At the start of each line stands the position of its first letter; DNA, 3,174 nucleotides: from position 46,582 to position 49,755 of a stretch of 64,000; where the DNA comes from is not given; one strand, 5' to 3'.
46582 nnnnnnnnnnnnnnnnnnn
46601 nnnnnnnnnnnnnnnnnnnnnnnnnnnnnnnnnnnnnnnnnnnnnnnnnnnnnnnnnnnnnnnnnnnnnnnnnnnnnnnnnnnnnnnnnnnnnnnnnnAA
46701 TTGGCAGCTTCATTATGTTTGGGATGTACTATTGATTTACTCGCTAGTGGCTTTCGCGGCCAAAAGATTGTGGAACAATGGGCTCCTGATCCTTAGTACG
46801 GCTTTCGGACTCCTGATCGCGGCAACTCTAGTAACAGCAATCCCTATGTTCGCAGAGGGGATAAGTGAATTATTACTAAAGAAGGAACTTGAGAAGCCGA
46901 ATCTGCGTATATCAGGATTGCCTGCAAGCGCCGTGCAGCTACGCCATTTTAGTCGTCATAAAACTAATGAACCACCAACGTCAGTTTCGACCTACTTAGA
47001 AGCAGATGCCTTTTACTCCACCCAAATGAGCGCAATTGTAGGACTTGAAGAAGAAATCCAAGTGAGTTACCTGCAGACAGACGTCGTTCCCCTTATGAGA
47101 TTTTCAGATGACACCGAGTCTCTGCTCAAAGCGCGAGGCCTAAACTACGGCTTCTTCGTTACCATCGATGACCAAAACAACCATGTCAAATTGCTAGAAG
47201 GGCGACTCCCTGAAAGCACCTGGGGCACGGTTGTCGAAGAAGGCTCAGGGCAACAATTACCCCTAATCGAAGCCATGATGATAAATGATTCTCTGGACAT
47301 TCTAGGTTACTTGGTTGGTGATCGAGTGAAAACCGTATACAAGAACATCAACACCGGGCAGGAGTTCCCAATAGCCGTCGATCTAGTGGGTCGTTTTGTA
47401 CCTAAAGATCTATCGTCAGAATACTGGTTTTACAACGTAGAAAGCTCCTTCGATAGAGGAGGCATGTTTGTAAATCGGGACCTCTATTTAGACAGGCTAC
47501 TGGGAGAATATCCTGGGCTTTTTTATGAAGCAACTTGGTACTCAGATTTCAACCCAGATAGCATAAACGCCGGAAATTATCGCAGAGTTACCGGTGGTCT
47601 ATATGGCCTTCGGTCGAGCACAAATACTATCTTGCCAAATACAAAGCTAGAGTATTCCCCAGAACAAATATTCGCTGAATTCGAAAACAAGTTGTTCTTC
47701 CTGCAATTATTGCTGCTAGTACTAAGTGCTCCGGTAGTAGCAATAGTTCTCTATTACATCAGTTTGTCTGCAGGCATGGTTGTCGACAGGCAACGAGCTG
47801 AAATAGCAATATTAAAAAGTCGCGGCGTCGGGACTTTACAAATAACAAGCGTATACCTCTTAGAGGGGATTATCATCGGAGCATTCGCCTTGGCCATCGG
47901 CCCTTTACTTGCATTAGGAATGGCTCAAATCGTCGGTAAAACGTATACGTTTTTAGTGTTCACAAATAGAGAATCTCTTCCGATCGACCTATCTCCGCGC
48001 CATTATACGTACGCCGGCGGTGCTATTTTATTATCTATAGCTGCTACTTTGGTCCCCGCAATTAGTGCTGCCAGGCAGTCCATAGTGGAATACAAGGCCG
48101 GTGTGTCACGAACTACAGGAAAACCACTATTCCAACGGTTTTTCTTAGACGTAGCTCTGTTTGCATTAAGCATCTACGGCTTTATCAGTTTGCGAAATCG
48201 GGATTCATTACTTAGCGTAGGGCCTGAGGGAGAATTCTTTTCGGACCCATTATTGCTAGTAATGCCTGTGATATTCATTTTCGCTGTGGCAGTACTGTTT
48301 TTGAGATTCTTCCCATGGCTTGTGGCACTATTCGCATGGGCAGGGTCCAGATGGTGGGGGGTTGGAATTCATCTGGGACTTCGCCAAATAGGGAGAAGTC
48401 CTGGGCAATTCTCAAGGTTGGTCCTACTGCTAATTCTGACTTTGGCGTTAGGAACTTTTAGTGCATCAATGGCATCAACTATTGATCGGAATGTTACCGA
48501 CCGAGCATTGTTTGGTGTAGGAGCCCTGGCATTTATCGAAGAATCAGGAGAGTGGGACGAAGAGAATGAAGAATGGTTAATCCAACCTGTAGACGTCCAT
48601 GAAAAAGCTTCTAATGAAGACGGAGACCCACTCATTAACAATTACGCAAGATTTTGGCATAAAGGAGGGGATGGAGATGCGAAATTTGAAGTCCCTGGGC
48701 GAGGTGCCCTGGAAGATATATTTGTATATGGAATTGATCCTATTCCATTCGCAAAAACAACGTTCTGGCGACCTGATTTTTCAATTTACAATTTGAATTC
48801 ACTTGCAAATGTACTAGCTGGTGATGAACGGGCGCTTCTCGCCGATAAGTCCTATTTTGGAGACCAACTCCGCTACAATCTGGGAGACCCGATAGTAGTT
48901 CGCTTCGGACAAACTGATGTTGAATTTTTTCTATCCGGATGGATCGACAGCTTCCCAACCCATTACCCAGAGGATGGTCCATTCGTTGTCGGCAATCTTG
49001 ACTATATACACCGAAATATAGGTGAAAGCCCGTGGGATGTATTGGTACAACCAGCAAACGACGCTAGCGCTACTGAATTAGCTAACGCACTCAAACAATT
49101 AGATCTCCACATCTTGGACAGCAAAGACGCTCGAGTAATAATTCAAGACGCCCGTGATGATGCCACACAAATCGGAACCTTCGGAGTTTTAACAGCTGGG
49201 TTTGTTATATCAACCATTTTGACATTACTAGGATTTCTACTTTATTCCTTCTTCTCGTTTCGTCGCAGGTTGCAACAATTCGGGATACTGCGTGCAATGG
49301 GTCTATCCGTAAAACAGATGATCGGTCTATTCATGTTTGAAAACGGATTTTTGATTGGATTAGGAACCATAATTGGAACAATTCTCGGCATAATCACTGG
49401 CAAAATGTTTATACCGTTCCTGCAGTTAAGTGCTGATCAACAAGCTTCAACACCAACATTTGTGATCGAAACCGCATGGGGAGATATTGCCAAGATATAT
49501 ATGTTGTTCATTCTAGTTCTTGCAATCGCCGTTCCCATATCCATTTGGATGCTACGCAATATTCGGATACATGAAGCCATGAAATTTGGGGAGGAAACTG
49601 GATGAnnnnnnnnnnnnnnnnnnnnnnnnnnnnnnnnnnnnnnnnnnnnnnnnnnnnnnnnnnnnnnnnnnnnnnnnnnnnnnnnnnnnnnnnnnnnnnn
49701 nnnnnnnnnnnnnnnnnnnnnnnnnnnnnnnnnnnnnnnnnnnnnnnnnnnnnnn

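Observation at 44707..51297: Atypical MacAB/DevCA-like efflux operon: 400-aa coiled-coil adaptor, single-chain double-FtsX permease and two separate ATPase genes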

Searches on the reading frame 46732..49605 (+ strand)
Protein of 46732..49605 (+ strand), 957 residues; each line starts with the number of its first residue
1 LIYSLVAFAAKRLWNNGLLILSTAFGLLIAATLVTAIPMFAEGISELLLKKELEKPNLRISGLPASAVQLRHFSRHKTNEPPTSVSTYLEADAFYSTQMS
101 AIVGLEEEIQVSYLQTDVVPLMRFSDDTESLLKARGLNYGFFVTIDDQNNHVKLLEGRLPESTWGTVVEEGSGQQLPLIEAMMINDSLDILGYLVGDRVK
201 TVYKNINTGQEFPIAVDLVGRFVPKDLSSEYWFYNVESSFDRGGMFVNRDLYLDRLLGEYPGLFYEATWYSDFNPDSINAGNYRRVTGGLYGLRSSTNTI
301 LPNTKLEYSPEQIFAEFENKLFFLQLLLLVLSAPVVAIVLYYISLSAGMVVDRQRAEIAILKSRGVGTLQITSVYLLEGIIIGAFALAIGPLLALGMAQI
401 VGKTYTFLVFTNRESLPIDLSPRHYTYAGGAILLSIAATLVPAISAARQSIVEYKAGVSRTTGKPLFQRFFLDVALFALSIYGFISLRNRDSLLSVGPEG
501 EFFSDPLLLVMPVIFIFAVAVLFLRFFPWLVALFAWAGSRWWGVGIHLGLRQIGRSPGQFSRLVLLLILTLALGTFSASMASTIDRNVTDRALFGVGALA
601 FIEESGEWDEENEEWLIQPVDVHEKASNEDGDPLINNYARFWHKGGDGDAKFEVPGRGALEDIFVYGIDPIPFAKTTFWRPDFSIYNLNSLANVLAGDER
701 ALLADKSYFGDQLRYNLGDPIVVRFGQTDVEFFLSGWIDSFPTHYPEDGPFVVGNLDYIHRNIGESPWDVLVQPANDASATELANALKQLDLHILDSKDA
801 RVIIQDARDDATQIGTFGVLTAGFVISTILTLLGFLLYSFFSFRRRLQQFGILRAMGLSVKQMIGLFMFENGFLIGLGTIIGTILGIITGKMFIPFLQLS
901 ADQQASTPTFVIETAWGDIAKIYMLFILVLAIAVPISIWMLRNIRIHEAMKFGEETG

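Call 5: search_protein_families(library=pfam, proteins=[window:46732-49605:+], max_evalue=0.01)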
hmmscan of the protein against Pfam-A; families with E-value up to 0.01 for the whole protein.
window:46732-49605:+ (957 aa): 1 family
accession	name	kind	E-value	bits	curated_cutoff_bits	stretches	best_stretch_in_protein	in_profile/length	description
PF02687.27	FtsX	-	1.3e-22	80.5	25.5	2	824-945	4-116/120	FtsX-like permease C-terminal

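Call 6: search_protein_families(library=ncbifam, proteins=[window:46732-49605:+], max_evalue=0.01)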
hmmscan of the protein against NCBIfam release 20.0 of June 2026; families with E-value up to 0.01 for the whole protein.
window:46732-49605:+ (957 aa): 3 families
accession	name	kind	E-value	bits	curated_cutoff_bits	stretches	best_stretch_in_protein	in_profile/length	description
TIGR02212.1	lolCE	equivalog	9.5e-11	41.2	362.45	1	329-449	271-402/411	lipoprotein-releasing ABC transporter permease subunit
NF008076.0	PRK10814.1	exception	7e-07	28.6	473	1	329-448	269-389/399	lipoprotein-releasing ABC transporter permease subunit LolC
TIGR03434.1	ADOP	subfamily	2.5e-05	22.6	622.3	1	352-463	299-407/803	ADOP family duplicated permease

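Call 12: find_homologous_proteins(query=window:46732-49605:+)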
Query window:46732-49605:+ (957 aa): 88 proteins with E <= 0.001 among 8000 candidates.
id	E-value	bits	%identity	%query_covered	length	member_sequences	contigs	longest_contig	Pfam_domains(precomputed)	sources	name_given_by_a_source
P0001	0.0e+0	2038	95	100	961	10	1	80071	PF02687.28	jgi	-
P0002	0.0e+0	1352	62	100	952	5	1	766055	PF02687.28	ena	-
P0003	0.0e+0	1343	62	100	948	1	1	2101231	PF02687.28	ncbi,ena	-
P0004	0.0e+0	1343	62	100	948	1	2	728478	PF02687.28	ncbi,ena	-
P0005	0.0e+0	1341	62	100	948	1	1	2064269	PF02687.28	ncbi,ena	-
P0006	0.0e+0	1339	61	100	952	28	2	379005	PF02687.28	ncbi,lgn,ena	-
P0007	0.0e+0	1337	62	100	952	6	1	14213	PF02687.28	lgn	-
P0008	0.0e+0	1315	61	100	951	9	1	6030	PF02687.28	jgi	jgi:putative ABC transport system permease protein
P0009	0.0e+0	1301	61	100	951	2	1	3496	PF02687.28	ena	-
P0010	0.0e+0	1299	61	100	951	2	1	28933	PF02687.28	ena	-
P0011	0.0e+0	1291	60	100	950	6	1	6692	PF02687.28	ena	-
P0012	0.0e+0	1283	60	100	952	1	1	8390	PF02687.28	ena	-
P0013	0.0e+0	1271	60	100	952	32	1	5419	PF02687.28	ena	-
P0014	0.0e+0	1268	60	100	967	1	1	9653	PF02687.28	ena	-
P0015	0.0e+0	1255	59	100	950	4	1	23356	PF02687.28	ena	-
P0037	3.6e-244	831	43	98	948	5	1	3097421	PF02687.28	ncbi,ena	-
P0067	1.8e-120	422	31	99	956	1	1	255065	PF02687.28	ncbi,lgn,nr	ncbi:FtsX-like permease family protein [bacterium]|nr:FtsX-like permease family protein [bacterium]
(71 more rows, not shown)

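Call 13: find_encoding_contigs(protein=P0003, flank=8000, max_places=2)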
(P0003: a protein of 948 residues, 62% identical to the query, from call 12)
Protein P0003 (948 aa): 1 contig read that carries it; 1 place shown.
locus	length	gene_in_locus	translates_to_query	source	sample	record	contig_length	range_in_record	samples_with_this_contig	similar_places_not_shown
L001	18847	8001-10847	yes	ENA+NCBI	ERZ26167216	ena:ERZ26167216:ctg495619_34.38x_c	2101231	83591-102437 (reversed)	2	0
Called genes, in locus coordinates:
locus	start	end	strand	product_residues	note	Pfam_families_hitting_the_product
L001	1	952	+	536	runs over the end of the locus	PF02776:TPP_enzyme_N, PF00205:TPP_enzyme_M, PF02775:TPP_enzyme_C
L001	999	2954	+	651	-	PF08486:SpoIID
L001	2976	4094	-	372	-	PF04055:Radical_SAM, PF12544:LAM_C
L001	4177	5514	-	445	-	-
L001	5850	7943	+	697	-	PF25989:YknX_C (weak)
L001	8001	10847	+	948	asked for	PF02687:FtsX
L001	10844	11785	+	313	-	PF02463:SMC_N (faint), PF00005:ABC_tran, PF13304:AAA_21 (faint)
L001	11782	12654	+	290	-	PF00005:ABC_tran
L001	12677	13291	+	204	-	PF01923:Cob_adeno_trans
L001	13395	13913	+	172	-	PF01066:CDP-OH_P_transf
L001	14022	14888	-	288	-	PF23023:Anti-Pycsar_Apyc1, PF00753:Lactamase_B, PF12706:Lactamase_B_2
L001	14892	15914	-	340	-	PF01408:GFO_IDH_MocA, PF02894:GFO_IDH_MocA_C, PF22725:GFO_IDH_MocA_C3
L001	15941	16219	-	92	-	-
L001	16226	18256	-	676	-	PF00270:DEAD (faint), PF04851:ResIII, PF17757:UvrB_inter, PF27431:UvrB_3rd, PF00271:Helicase_C, PF12344:UvrB, PF02151:UVR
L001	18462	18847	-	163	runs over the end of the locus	PF00731:AIRC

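Call 14: find_encoding_contigs(protein=P0037, flank=8000, max_places=2)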
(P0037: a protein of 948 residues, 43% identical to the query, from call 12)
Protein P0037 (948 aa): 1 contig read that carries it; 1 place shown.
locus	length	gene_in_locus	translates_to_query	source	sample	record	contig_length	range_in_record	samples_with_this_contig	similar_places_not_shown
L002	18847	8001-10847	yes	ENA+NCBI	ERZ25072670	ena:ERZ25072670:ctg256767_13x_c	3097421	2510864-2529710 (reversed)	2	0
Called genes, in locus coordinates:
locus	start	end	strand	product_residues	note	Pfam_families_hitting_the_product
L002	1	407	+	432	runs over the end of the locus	PF00293:NUDIX, PF01008:IF-2B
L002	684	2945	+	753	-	PF01804:Penicil_amidase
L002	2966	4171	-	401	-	PF13088:BNR_2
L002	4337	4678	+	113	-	-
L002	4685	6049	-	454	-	PF00202:Aminotran_3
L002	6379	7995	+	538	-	PF25989:YknX_C (weak)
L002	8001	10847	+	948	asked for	PF02687:FtsX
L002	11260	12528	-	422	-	-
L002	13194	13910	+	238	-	-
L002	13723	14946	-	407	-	PF00282:Pyridoxal_deC, PF00155:Aminotran_1_2, PF00266:Aminotran_5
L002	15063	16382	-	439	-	PF13088:BNR_2 (faint)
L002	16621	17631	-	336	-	PF13384:HTH_23 (weak), PF13936:HTH_38, PF13565:HTH_32 (weak), PF00665:rve (weak)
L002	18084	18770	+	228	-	PF01987:AIM24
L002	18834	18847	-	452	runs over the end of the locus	PF17767:NAPRTase_N, PF04095:NAPRTase (weak)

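Call 15: find_encoding_contigs(protein=P0067, flank=8000, max_places=2)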
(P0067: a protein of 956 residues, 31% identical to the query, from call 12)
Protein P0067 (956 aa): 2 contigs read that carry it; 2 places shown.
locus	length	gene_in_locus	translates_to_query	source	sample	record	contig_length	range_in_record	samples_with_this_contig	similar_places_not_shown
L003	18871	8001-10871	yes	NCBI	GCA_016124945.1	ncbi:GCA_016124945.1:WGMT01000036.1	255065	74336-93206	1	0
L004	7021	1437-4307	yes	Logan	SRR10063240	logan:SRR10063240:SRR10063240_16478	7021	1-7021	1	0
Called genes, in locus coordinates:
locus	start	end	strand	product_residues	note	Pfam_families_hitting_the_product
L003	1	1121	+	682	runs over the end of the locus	PF02897:Peptidase_S9_N, PF00326:Peptidase_S9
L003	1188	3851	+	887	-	PF01935:DUF87 (weak)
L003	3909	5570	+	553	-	PF00989:PAS (faint), PF08448:PAS_4, PF13426:PAS_9 (weak), PF08448:PAS_4, PF13426:PAS_9 (weak), PF07730:HisKA_3, PF13581:HATPase_c_2 (faint), PF02518:HATPase_c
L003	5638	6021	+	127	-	PF00903:Glyoxalase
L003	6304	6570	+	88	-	PF20114:DUF6504 (faint)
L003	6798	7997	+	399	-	PF25973:BSH_CzcB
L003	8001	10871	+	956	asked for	PF02687:FtsX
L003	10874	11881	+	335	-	PF00005:ABC_tran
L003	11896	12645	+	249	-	PF00005:ABC_tran, PF13304:AAA_21 (faint)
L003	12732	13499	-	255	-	PF00106:adh_short, PF08659:KR, PF13561:adh_short_C2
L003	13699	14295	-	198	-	PF03167:UDG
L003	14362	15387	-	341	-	PF00288:GHMP_kinases_N, PF08544:GHMP_kinases_C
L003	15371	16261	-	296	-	PF00483:NTP_transferase, PF12804:NTP_transf_3 (weak)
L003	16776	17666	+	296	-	PF13522:GATase_6, PF13537:GATase_7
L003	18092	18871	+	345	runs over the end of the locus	-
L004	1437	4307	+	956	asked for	PF02687:FtsX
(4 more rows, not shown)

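Call 17: find_related_loci(query=A1, collection=genome_contigs, flank=6000)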
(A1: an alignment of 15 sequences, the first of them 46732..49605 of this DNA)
Query A1 (957 aa) in genome_contigs; peptide patterns used: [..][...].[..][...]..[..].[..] (x = any residue, [..] = any of these).
600 stretches matched a pattern (row limit reached: there are more); 456 encode a relative of the query (tblastn E <= 1e-3); the best 80 are kept; 80 distinct loci.
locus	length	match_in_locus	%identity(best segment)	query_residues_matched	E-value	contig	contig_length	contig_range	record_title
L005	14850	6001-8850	59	1-957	0e+0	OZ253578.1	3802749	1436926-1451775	MAG: Chloroflexota bacterium isolate 48853afe-6264-4d68-b03e-03448b293cf5 genome assembly, chromosome: 1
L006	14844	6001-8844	60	3-957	0e+0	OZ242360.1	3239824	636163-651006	MAG: Chloroflexota bacterium isolate 96c89a91-56bf-49b9-8890-dc7aad1d8409 genome assembly, chromosome: 1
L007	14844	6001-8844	59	3-957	0e+0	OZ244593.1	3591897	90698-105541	MAG: Chloroflexota bacterium isolate 88f3a034-1e95-44e9-9cba-3f5f03d74490 genome assembly, chromosome: 1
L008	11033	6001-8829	51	4-957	0e+0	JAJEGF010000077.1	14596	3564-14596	MAG: Chloroflexota bacterium isolate p16x44bins.42 k141_743519, whole genome shotgun sequence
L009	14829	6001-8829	51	4-957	0e+0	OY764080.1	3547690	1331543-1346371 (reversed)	MAG: Chloroflexota bacterium isolate a04a8705-9522-4335-bb9c-b9bb47e5c42e genome assembly, chromosome: 1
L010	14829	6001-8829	51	4-957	0e+0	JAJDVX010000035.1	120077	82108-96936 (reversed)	MAG: Chloroflexota bacterium isolate jk18x22bins.70 k141_154314, whole genome shotgun sequence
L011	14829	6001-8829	51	4-957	0e+0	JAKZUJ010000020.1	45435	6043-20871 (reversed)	MAG: Chloroflexota bacterium isolate Langseth_MAG_00082 Langseth_MAG_00082_000000000020, whole genome shotgun sequence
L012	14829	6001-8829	51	4-957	0e+0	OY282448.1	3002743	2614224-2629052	MAG: uncultured Chloroflexota bacterium genome assembly, chromosome: 1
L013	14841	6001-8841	49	4-957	0e+0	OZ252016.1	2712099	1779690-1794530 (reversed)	MAG: Chloroflexota bacterium isolate c55ced2e-1ba6-4635-9983-d2261847e0b0 genome assembly, chromosome: 1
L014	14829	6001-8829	51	4-957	0e+0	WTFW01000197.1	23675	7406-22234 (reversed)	MAG: Chloroflexi bacterium isolate CO36386bin_13 NODE_1070_length_23675_cov_16.694327, whole genome shotgun sequence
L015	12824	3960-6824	43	4-957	0e+0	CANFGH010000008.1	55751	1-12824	MAG: Chloroflexi bacterium isolate CH-Oct18-156 genome assembly, contig: CH-Oct18-C441, whole genome shotgun sequence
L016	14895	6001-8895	45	2-957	0e+0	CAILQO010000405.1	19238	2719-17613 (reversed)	MAG: uncultured Chloroflexi bacterium isolate LaPlata-5m-a_bin-061 genome assembly, contig: bin-061:405/619, whole genom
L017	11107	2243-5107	43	4-957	0e+0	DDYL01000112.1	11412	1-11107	MAG TPA_asm: Chloroflexi bacterium UBA2235 UBA2235_contig_6667, whole genome shotgun sequence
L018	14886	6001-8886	43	2-957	0e+0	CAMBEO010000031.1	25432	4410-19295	MAG: Thermoflexus hugenholtzii JAD2 isolate TH-11nov19-82 genome assembly, contig: TH-11nov19-C4697, whole genome shotgu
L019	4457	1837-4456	66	1-878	0e+0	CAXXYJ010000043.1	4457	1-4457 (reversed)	MAG: Chloroflexota bacterium isolate 33a0fa57-2ec7-4dec-9fec-1f1b496e22b9 genome assembly, contig: contig_43, whole geno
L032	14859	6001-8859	35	4-954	7e-154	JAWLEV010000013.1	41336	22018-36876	MAG: Anaerolineae bacterium isolate 20BLK6-1.bin.88 NODE_727_length_41336_cov_15.881732, whole genome shotgun sequence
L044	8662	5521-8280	37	2-957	3e-167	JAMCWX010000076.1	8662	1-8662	MAG: Chloroflexota bacterium isolate FK_Sedi_B_Bin.47 NODE_35009_length_8662_cov_5.31447, whole genome shotgun sequence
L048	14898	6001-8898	31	2-955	6e-126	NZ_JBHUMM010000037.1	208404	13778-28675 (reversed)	Marinicrinis sediminis strain KCTC 33676 velvet_auto_127_37, whole genome shotgun sequence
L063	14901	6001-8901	31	2-954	8e-118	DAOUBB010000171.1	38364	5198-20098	MAG TPA_asm: Anaerolineae bacterium isolate H68_701 k101_444686, whole genome shotgun sequence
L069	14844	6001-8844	30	5-955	7e-117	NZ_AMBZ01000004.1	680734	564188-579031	Paenibacillus alvei DSM 29 PAV_4c, whole genome shotgun sequence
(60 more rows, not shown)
